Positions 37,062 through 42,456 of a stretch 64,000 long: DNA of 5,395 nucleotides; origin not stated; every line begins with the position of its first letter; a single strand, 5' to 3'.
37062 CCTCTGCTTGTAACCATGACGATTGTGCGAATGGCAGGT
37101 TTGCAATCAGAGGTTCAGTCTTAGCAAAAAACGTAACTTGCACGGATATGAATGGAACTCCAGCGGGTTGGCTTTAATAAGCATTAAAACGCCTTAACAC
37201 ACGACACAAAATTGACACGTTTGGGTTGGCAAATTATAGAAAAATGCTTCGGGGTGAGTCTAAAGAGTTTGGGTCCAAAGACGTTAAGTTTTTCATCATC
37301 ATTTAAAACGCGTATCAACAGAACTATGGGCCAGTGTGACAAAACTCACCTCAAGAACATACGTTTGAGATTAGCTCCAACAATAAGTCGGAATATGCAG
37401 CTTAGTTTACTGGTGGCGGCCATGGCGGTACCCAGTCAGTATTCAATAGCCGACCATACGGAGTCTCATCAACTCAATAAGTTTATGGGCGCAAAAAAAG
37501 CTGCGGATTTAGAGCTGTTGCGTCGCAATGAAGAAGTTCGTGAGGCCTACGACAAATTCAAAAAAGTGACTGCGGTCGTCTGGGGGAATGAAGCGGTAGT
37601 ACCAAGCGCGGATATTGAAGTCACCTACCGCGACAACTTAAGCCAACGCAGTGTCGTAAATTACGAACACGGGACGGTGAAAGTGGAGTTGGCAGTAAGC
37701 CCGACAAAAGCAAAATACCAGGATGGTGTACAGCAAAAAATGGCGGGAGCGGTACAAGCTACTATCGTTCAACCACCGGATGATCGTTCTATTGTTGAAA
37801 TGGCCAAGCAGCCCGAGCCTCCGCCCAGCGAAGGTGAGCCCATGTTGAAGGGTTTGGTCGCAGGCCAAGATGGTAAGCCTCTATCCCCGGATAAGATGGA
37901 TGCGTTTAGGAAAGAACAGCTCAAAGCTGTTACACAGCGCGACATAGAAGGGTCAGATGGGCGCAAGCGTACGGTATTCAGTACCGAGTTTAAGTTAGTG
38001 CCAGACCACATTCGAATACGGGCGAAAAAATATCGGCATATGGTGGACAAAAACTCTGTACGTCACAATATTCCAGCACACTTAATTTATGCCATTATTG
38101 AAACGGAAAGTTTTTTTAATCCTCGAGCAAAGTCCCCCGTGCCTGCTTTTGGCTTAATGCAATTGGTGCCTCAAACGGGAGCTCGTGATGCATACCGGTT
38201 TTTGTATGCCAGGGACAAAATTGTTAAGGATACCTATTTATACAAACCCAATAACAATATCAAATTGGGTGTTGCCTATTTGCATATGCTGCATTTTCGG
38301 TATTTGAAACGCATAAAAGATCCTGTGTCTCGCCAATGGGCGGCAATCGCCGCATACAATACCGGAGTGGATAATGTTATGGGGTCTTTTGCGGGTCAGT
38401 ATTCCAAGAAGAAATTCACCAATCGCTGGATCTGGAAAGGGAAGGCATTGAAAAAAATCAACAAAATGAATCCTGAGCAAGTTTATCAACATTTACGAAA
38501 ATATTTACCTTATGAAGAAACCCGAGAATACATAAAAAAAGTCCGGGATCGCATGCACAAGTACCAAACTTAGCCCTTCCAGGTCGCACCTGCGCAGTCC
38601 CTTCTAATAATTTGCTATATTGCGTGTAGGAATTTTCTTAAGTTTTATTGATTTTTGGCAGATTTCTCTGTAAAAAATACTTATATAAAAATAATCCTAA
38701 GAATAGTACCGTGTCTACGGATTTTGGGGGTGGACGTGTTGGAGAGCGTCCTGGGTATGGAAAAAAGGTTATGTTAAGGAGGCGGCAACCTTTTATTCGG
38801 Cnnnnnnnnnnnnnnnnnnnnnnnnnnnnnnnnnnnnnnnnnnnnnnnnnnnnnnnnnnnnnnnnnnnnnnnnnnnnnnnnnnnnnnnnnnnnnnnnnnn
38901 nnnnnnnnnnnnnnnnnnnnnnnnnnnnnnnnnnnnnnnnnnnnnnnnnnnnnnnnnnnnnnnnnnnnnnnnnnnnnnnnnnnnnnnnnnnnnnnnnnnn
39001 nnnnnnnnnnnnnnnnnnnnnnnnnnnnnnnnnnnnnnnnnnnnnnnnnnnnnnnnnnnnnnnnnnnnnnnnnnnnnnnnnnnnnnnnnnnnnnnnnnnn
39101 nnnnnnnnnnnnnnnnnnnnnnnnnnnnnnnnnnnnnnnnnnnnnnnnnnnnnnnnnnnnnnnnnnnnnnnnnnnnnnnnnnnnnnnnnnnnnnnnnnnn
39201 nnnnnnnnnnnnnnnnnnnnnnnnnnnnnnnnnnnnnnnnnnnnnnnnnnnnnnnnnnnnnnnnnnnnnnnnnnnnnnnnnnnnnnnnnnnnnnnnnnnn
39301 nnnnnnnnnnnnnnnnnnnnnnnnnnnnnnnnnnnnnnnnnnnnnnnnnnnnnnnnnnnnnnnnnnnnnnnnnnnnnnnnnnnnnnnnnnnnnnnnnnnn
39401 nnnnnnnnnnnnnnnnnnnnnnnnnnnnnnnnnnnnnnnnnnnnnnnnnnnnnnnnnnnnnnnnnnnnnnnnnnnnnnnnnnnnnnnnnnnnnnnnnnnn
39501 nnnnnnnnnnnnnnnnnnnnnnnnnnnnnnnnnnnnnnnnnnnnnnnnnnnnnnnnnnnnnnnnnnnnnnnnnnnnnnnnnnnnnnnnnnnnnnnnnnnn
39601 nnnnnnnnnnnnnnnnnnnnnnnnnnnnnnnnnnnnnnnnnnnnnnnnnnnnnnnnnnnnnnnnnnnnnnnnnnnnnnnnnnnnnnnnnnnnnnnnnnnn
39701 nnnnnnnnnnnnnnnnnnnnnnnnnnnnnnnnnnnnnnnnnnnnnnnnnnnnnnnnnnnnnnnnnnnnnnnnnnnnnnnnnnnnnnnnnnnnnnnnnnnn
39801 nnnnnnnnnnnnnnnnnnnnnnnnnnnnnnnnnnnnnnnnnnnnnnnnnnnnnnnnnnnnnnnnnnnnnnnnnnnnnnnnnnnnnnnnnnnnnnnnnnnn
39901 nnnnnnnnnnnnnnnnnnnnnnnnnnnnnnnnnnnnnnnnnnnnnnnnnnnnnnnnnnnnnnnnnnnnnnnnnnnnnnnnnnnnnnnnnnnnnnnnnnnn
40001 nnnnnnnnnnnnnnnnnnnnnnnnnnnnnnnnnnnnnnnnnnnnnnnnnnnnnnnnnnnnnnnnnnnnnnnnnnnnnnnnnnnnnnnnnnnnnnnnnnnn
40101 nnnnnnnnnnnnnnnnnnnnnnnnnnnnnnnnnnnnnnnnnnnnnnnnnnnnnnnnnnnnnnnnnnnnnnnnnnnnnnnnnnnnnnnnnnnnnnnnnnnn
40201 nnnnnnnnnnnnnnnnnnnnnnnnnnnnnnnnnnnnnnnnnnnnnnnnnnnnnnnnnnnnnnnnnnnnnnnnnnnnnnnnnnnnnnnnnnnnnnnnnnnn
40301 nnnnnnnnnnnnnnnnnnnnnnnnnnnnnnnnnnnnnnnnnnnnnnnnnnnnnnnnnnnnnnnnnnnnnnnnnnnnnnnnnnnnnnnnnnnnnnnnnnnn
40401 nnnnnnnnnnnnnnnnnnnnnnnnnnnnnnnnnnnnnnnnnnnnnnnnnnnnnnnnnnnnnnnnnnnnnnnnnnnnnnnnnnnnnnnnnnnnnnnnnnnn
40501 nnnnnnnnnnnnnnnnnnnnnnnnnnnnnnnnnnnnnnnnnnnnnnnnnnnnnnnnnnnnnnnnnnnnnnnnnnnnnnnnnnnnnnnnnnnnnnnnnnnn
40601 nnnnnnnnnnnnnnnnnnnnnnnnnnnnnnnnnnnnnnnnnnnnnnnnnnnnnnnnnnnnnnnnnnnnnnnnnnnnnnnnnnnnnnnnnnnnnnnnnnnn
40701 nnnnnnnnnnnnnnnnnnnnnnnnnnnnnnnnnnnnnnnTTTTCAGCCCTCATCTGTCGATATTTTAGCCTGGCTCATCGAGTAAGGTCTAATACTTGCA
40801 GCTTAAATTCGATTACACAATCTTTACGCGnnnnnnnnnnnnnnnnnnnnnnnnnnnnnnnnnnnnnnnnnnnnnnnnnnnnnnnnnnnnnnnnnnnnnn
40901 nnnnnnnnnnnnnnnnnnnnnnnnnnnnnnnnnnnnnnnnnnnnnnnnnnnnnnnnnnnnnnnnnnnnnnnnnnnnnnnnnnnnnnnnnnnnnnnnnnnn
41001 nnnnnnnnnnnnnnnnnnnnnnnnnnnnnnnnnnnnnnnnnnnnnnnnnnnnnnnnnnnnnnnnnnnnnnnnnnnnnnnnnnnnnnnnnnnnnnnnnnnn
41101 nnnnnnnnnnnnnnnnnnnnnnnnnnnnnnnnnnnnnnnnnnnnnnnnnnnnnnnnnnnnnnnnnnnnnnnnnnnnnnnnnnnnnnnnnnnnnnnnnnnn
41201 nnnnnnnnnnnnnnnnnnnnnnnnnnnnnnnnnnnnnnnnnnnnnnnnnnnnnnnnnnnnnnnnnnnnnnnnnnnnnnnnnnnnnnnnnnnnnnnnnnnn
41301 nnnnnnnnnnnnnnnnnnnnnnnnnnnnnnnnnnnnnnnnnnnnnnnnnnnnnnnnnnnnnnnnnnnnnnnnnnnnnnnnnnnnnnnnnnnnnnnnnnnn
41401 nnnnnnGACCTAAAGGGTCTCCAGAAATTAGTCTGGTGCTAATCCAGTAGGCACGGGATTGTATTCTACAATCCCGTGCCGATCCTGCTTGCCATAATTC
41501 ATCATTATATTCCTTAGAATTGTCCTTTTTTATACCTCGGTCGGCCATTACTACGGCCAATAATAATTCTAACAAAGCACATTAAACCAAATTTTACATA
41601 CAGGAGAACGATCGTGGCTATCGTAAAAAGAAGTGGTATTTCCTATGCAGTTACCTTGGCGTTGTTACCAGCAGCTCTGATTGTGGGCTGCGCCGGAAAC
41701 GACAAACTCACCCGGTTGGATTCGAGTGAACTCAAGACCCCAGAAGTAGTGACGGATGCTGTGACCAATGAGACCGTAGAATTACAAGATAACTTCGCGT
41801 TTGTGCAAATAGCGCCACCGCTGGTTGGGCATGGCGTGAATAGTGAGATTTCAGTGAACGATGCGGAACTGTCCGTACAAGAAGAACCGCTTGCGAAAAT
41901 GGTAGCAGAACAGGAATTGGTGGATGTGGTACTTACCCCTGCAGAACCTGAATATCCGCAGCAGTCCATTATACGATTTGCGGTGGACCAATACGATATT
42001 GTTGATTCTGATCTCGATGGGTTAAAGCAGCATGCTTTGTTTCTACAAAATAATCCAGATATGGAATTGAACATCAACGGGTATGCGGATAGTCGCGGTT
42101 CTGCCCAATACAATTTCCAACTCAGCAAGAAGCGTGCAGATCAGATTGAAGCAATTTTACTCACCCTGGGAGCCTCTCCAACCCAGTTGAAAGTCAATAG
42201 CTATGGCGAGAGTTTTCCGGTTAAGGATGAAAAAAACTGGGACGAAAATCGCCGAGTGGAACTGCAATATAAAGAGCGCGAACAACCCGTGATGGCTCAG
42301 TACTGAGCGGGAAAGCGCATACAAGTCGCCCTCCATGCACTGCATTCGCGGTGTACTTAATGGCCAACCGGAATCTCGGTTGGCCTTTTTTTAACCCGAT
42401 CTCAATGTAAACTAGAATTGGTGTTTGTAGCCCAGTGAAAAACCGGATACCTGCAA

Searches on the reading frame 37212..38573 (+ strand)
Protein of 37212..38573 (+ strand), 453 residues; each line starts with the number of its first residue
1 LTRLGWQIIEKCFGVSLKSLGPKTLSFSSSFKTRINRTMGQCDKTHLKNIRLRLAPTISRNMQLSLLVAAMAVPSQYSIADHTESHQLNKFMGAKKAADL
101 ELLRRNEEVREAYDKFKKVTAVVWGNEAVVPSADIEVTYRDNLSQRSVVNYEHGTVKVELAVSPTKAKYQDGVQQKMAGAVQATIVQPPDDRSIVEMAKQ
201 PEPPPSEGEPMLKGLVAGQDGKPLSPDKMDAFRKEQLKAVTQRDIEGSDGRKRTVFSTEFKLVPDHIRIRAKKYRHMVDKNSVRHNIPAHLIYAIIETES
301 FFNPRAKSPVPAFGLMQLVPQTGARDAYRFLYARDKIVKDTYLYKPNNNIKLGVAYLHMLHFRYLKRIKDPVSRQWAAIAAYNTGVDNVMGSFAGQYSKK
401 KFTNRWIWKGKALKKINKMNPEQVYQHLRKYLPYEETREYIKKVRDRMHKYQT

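Call 51: search_protein_families(library=pfam, proteins=[window:37212-38573:+], max_evalue=0.00001)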
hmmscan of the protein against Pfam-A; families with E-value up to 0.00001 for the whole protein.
window:37212-38573:+ (453 aa): 2 families
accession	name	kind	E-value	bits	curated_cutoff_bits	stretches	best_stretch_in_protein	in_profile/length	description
PF01464.25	SLT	-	9.9e-26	90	21.3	1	278-401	3-113/117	Transglycosylase SLT domain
PF11873.13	Mltc_N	-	6.9e-11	42.6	22.6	1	108-273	7-161/161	Membrane-bound lytic murein transglycosylase C, N-terminal domain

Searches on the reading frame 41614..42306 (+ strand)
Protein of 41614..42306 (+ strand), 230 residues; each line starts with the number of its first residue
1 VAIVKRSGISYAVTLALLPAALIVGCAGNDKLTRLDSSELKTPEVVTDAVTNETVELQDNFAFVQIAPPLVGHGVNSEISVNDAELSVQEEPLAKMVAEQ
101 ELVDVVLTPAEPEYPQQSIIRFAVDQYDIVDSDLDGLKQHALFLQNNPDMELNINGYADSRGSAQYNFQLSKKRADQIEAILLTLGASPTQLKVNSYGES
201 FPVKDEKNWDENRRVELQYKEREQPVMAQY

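Call 51: search_protein_families(library=pfam, proteins=[window:41614-42306:+], max_evalue=0.00001)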
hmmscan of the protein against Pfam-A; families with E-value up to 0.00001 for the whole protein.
window:41614-42306:+ (230 aa): 1 family
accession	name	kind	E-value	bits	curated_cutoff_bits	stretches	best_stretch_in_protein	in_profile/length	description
PF00691.25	OmpA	-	4.4e-16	59.5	27.2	1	122-214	2-96/98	OmpA family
